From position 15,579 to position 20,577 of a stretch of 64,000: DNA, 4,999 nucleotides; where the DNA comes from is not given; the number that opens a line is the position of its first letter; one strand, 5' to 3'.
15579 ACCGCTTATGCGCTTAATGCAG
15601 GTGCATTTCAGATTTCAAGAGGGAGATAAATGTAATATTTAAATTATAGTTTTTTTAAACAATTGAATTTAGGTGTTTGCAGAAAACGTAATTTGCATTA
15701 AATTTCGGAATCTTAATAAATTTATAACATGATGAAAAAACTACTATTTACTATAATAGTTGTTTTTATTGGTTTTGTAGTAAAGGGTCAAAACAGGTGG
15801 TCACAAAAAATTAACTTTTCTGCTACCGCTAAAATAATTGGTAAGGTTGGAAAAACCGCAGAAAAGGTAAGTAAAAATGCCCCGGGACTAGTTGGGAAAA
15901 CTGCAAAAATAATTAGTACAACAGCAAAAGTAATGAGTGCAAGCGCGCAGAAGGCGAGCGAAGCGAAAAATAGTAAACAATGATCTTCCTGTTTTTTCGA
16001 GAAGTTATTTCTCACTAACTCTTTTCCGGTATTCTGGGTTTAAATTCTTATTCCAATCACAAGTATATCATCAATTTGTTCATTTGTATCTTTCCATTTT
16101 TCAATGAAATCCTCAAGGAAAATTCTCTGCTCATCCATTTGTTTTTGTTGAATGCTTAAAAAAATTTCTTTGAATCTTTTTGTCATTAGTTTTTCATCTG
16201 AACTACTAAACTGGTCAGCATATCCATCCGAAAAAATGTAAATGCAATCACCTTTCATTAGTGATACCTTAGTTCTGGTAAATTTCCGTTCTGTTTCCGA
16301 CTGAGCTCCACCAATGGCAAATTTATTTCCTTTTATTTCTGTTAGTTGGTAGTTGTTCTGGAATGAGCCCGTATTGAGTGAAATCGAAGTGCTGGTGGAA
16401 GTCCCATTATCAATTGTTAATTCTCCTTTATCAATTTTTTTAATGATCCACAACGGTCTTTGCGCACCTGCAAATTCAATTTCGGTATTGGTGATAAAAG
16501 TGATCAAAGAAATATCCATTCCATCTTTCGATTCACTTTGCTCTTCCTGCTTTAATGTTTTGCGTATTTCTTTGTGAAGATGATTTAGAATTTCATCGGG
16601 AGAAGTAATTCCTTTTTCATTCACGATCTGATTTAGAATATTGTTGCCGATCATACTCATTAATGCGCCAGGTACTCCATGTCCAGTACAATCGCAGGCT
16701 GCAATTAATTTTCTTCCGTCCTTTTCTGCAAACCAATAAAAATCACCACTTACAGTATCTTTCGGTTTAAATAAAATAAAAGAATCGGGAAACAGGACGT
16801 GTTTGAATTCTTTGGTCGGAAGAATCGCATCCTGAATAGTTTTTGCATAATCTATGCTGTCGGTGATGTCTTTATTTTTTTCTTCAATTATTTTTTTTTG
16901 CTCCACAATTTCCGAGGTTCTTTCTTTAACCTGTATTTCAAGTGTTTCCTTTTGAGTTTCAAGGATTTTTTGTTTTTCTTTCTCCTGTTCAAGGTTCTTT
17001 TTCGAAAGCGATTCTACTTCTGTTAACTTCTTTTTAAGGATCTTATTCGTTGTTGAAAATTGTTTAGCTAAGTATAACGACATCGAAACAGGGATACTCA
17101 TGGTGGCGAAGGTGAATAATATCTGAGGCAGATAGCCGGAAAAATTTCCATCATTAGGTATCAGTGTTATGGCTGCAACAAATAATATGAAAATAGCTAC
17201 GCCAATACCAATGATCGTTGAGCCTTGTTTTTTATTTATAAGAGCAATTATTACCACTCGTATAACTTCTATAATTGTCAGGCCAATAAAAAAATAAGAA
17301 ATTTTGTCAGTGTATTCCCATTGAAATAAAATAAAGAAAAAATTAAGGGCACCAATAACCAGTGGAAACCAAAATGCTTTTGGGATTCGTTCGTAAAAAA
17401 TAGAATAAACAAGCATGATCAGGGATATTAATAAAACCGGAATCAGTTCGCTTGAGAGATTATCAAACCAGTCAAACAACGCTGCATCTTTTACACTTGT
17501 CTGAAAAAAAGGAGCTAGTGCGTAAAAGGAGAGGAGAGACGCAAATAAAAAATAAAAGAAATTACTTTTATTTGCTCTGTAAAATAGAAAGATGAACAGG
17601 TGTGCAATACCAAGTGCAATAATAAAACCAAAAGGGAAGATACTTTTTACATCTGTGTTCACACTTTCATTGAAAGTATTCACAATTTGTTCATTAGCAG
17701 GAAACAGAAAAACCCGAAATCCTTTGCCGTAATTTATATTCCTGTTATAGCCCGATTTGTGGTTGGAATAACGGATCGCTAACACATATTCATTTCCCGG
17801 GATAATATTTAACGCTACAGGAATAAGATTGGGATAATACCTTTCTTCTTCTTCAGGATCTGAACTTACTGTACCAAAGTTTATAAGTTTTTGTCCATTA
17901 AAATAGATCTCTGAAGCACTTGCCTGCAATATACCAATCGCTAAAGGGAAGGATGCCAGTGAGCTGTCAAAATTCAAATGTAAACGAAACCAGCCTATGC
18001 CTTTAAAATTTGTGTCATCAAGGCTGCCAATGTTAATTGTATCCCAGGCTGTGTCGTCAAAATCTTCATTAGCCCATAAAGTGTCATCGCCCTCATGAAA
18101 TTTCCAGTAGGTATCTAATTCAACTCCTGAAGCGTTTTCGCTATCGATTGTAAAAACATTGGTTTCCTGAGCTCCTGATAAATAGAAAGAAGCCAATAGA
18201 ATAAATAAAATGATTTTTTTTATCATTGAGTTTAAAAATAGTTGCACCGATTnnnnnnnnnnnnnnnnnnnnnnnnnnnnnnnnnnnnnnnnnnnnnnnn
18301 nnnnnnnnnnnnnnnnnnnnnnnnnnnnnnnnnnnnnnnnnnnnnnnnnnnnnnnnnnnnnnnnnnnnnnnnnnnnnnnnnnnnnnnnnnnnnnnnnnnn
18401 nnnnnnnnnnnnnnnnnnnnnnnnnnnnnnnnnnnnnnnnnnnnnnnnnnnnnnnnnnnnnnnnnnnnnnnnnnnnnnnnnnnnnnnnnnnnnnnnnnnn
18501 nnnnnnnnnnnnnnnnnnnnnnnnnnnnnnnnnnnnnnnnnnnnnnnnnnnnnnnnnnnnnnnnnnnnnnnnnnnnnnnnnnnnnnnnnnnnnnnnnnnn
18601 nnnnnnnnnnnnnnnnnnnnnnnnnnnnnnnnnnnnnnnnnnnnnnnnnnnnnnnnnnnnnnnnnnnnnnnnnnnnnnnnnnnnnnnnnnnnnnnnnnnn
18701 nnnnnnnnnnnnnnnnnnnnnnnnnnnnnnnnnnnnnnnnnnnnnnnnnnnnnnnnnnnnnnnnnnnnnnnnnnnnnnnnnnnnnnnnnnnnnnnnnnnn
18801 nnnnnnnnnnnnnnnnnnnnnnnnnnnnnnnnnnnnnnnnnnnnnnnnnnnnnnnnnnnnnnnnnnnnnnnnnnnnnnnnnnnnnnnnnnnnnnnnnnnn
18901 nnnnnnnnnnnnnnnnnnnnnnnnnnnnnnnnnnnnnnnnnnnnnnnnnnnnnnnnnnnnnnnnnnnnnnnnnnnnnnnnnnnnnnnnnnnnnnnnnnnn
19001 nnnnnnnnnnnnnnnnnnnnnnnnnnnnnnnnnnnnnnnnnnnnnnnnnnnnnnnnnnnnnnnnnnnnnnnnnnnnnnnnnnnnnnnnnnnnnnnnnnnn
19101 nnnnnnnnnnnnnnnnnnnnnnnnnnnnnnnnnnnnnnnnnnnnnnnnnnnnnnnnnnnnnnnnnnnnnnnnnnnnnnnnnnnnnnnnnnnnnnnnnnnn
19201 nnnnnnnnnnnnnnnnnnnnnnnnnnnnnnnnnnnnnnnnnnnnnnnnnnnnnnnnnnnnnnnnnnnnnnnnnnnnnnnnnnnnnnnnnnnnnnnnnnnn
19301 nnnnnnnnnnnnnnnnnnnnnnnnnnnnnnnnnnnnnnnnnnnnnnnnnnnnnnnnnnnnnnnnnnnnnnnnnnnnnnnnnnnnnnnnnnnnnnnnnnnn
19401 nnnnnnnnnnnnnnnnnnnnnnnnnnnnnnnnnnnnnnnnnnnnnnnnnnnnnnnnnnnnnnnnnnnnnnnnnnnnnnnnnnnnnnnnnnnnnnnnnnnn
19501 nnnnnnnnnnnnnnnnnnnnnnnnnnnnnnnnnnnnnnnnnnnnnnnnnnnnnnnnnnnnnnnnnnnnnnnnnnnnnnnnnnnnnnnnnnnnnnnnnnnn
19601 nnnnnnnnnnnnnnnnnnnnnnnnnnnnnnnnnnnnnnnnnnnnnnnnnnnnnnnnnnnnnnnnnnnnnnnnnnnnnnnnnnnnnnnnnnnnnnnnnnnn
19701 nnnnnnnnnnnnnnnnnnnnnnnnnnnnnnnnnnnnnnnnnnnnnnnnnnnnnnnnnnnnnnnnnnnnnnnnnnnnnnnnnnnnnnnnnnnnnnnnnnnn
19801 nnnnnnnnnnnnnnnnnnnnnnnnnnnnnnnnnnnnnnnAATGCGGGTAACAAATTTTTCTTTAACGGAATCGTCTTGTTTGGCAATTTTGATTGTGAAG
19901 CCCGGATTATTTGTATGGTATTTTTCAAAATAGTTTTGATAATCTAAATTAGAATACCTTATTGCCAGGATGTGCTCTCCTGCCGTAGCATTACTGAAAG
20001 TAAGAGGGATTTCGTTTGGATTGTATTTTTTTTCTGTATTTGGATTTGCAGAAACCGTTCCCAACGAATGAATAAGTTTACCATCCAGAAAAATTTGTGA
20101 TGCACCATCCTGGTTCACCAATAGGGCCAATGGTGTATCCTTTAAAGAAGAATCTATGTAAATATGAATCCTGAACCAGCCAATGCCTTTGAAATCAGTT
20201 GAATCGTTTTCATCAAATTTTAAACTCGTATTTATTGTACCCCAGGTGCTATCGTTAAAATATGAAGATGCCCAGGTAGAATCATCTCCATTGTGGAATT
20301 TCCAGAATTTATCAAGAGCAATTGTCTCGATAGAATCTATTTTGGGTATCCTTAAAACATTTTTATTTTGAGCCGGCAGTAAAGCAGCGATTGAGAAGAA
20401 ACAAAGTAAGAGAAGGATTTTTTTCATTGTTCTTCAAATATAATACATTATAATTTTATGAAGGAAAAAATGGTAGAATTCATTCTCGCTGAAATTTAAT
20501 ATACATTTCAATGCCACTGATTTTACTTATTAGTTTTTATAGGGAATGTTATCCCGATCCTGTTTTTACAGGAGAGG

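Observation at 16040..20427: Tandem paralogous 7TMR-DISM receptors with PP2C/SpoIIE phosphatase domains and a near-identical internal DNA tract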

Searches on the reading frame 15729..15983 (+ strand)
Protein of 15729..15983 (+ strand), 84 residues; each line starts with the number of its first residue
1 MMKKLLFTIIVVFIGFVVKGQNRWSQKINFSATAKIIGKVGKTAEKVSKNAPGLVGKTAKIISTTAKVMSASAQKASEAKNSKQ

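Call 10: search_protein_families(library=pfam, proteins=[window:15729-15983:+], max_evalue=0.001)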
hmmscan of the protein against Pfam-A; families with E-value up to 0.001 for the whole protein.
window:15729-15983:+ (84 aa): 0 families

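Call 38: search_protein_families(library=ncbifam, proteins=[window:15729-15983:+], max_evalue=0.01)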
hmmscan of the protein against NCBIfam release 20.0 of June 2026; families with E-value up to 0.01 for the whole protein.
window:15729-15983:+ (84 aa): 0 families
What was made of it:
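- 15729..15983 (+): 84-aa secreted Lys/Ala-rich ORF, convergent with gene A. It travels with A-type genes in relatives. No family hit (calls 10, 38).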

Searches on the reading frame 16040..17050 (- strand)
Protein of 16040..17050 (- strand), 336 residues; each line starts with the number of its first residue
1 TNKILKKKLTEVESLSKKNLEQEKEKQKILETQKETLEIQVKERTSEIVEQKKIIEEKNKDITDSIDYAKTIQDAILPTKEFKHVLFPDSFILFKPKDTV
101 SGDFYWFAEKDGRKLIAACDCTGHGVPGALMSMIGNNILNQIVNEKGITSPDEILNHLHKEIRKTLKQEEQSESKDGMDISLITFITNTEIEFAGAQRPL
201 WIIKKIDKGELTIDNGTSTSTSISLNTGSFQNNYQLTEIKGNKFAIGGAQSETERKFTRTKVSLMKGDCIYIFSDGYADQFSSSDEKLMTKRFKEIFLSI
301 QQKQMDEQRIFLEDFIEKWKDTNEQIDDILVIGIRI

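Call 33: search_solved_structures(query=window:16040-17050:-, max_evalue=0.01, show_alignments=3)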
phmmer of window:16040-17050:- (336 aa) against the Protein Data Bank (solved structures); distinct sequences matched with E-value up to 0.01: 1.
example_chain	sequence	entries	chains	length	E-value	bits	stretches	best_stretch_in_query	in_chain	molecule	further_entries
6k4e_A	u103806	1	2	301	5.8e-32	114.4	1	36-201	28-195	Putative serine phosphatase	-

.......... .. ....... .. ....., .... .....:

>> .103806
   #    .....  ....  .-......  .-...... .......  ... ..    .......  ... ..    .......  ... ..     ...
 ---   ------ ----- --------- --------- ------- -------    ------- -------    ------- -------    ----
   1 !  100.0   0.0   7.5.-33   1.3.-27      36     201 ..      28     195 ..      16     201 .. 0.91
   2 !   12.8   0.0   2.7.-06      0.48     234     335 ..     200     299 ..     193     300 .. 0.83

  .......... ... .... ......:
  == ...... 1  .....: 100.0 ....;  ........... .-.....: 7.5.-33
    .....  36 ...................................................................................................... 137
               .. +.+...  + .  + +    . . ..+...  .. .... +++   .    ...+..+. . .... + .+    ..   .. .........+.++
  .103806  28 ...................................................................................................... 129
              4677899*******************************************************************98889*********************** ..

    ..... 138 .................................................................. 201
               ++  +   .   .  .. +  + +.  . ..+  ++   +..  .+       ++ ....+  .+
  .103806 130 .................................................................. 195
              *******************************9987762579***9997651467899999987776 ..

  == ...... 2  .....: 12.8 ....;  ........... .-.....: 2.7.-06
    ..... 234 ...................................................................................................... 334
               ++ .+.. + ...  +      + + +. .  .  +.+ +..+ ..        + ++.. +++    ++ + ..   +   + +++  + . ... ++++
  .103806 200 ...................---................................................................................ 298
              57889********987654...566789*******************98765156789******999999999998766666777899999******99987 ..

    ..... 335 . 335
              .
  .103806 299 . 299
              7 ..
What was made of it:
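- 16040..17098 (-): Gene A conserved output module. 6K4E E=5.8e-32, with the alignment starting in the helical linker (call 33).
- PDB 6K4E (SiaA-PP2C) matches at E 5.8e-32, including the helical linker (call 33).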

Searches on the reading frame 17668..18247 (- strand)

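Call 11: search_protein_families(library=pfam, proteins=[window:17668-18247:-], max_evalue=10)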
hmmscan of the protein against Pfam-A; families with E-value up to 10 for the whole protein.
window:17668-18247:- (193 aa): 0 families
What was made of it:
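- Closest known: 7TMR-DISM receptors. Different: The ectodomain is not recognised by the DISMED1 or DISMED2 Pfam models (call 11).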

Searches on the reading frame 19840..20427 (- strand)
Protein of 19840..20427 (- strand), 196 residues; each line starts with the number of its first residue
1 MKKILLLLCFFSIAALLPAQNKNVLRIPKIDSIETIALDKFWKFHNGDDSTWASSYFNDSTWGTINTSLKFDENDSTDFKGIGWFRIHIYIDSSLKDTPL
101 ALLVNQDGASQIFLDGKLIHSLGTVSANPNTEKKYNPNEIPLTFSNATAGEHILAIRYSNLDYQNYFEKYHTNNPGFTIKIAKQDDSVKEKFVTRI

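Call 11: search_protein_families(library=pfam, proteins=[window:19840-20427:-], max_evalue=10)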
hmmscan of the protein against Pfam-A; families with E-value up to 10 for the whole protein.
window:19840-20427:- (196 aa): 1 family
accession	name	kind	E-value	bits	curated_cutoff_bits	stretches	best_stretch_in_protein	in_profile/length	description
PF20448.3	DUF6705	-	0.1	12.9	24.4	1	1-49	1-48/188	Family of unknown function (DUF6705)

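Call 48: search_solved_structures(query=A2, max_evalue=10)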
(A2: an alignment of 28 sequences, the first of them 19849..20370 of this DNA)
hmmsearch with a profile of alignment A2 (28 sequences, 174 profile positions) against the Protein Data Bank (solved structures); distinct sequences matched with E-value up to 10: 24.
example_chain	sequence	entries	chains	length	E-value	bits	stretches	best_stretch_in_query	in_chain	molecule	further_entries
5uj6_A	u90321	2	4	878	5.7e-11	45.4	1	10-100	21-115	Glycosyl hydrolases family 2, sugar binding domain protein | Beta-galactosidase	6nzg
6d50_A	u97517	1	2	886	7.9e-11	44.9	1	13-100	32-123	Glycosyl hydrolases family 2, sugar binding domain protein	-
6d8g_A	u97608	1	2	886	7.9e-11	44.9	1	13-100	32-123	Glycosyl hydrolases family 2, sugar binding domain protein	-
6ed1_A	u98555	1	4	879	4.7e-09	39.2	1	13-102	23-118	Glycosyl hydrolase family 2, sugar binding domain protein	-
9bey_A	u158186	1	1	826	9.8e-07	31.6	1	13-105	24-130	GH2 beta-galactosidase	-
7kmm_A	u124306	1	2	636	1.7e-06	30.9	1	31-100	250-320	Sialic acid-specific 9-O-acetylesterase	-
6qub_A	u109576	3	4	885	1.8e-05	27.5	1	10-86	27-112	Beta-galactosidase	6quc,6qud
5dmy_A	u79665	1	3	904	1.9e-05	27.5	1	10-86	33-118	Beta-galactosidase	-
7nit_A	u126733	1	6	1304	2.8e-05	26.9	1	10-86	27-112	Beta-galactosidase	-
6qub_B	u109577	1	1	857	3.6e-05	26.5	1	13-86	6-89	Beta-galactosidase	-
6b6l_A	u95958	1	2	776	0.00012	24.8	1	18-83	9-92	Glycosyl hydrolase family 2, sugar binding domain protein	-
7rsk_A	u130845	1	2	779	0.00012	24.8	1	18-83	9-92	Glycosyl hydrolase family 2, sugar binding domain protein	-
3gm8_A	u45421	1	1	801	0.002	20.9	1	15-100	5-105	Glycoside hydrolase family 2, candidate beta-glycosidase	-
4ypj_A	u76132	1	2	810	0.0028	20.3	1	14-101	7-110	Beta galactosidase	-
8q2h_A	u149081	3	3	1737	0.0034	20.1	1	13-101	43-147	beta-galactosidase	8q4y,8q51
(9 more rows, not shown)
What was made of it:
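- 19849..20370 (-): Gene B ectodomain (aa 20-193): galactose-binding-domain-like jelly roll, predicted carbohydrate sensor. The profile matches the GH2 N-terminal sugar-binding domain at E 5.7e-11 (call 48).
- The profile hits GH2 sugar-binding domains at E 5.7e-11 (call 48).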

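Call 53: predict_structure(alignment_id=A2)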
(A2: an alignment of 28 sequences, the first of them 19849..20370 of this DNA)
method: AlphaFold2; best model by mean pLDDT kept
length: 174 residues; sequences in the alignment: 28
mean_pLDDT: 90.2   pTM: 0.87
mean pLDDT of the five models: 90.2, 88.1, 87.2, 84.6, 83.9
residues with pLDDT >= 90: 120; 70-90: 45; 50-70: 8; < 50: 1
segments of 3 or more residues with pLDDT < 50: none
pLDDT, mean of each block of 10 residues (from residue 1): 80 91 93 96 89 75 94 93 96 98 95 95 91 97 78 81 94 88
secondary structure, 60 per line:
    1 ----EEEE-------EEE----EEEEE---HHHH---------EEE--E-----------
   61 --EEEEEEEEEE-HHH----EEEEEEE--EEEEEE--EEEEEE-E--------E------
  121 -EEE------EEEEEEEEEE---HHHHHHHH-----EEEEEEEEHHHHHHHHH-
elements in order: E5-8 E16-18 E23-27 H31-34 E44-46 E63-72 E81-87 E90-95 E98-103 E122-124 E131-140 H144-151 E157-164 H165-173
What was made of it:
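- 19849..20370 (-): AF2 pLDDT is 90.2 (call 53).
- The model has pLDDT 90 (call 53).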

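Call 55: fold_search(model_id=the predicted structure, library=pdb)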
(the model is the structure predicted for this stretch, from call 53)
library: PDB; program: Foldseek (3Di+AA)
matches with E <= 10: 1090; with E <= 0.001: 223
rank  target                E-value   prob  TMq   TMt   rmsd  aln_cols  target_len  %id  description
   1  6ed1_A                3.5e-08  1.00  0.57  0.13   5.6       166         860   17  Bacteroides dorei Beta-glucuronidase (released 2019-02-13)
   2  6b6l_B                8.8e-08  1.00  0.58  0.16   4.5       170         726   19  The crystal structure of glycosyl hydrolase family 2 (GH2) member from Bacteroides cellulosilyticus DSM 14838 (released 2017-10-11)
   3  3gm8                  1.3e-07  1.00  0.54  0.14   6.0       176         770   19  Crystal structure of a beta-glycosidase from Bacteroides vulgatus (released 2009-03-31)
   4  7rsk_A                1.7e-07  1.00  0.56  0.14   4.7       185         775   17  The crystal structure from microfluidic crystals of glycosyl hydrolase family 2 (GH2) member from Bacteroides cellulos (released 2021-08-25)
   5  6d8g_A                2.9e-07  1.00  0.59  0.14   4.6       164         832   17  D341A D367A calcium binding mutant of Bacteroides uniformis beta-glucuronidase 2 (released 2018-10-17)
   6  7cwd                  4.6e-07  1.00  0.54  0.13   5.5       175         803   14  Crystal structure of beta-galactosidase II from Bacillus circulans in complex with beta-D-galactopyranosyl disaccharide (released 2020-12-09)
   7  5z19_B                5.1e-07  1.00  0.51  0.17   6.0       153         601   12  The crystal structure of Ruminococcus gnavus beta-glucuronidase in complex with uronic isofagomine (released 2018-12-12)
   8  6b6l_A                5.8e-07  1.00  0.58  0.16   4.6       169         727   20  The crystal structure of glycosyl hydrolase family 2 (GH2) member from Bacteroides cellulosilyticus DSM 14838 (released 2017-10-11)
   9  5z1b_A                6.9e-07  1.00  0.59  0.18   9.2       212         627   13  Structure of Bifidobacterium dentium beta-glucuronidase complexed with coumarin-3-O-glucuronide (released 2018-12-12)
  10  5dmy_B                8.2e-07  1.00  0.57  0.13   5.6       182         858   16  Beta-galactosidase - construct 33-930 (released 2016-10-05)
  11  6quc_A                8.2e-07  1.00  0.53  0.13   6.0       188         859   15  Truncated beta-galactosidase III from Bifidobacterium bifidum (released 2020-03-18)
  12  5z1b_C                8.7e-07  1.00  0.59  0.18   9.1       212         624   13  Structure of Bifidobacterium dentium beta-glucuronidase complexed with coumarin-3-O-glucuronide (released 2018-12-12)
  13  6d8g_B                9.8e-07  1.00  0.54  0.13   4.8       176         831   14  D341A D367A calcium binding mutant of Bacteroides uniformis beta-glucuronidase 2 (released 2018-10-17)
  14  6eca_B                9.8e-07  1.00  0.51  0.17   5.8       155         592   19  Lactobacillus rhamnosus Beta-glucuronidase (released 2019-02-13)
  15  6ed2                  9.8e-07  1.00  0.50  0.17   7.3       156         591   15  Faecalibacterium prausnitzii beta-glucuronidase (released 2019-02-13)
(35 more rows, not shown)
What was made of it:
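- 19849..20370 (-): The top 50 Foldseek PDB hits are all GH2 N-domains, best E 3.5e-8 (call 55).
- On 7TMR-DISM receptors: The fold is a jelly roll closest to the GH2 sugar-binding domain (calls 48, 55).
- Closest known: 7TMR-DISM receptors. Different: By sequence and fold it is closest to the GH2 N-terminal sugar-binding domain (calls 48, 55).
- Foldseek top hits are all GH2 N-domains (call 55).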
